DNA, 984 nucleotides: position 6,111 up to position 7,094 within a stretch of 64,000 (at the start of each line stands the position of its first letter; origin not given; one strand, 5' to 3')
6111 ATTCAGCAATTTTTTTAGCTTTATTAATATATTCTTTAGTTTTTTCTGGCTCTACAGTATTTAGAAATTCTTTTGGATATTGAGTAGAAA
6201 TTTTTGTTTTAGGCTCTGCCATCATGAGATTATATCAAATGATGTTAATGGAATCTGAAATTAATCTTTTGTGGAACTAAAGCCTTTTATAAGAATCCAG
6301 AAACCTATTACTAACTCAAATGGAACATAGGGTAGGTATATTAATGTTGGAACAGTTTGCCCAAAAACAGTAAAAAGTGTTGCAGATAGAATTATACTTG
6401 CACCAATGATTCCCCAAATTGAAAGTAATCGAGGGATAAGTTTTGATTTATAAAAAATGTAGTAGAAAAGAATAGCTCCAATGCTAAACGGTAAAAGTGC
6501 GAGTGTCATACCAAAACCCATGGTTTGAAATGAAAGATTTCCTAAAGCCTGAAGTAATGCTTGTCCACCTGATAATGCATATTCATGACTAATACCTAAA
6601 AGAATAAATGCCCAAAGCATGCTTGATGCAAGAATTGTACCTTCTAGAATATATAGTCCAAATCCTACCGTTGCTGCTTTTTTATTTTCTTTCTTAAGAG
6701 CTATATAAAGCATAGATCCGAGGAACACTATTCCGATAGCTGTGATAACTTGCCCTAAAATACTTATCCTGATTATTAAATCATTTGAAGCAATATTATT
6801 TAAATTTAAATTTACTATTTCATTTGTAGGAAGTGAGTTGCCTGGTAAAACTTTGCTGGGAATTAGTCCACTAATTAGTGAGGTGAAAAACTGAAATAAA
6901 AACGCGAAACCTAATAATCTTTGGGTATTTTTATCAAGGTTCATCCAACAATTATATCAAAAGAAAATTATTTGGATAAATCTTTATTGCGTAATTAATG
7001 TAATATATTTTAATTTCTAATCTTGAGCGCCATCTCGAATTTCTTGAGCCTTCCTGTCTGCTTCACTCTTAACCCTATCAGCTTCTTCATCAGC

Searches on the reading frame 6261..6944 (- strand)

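Call 34: search_protein_families(library=pfam, proteins=[window:6261-6944:-], max_evalue=0.0001)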
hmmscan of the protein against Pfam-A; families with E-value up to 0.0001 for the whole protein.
window:6261-6944:- (227 aa): 1 family
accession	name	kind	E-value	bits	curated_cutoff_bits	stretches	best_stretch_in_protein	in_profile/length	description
PF14329.11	DUF4386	-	6.3e-27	95.3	27.6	1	11-221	2-210/210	Domain of unknown function (DUF4386)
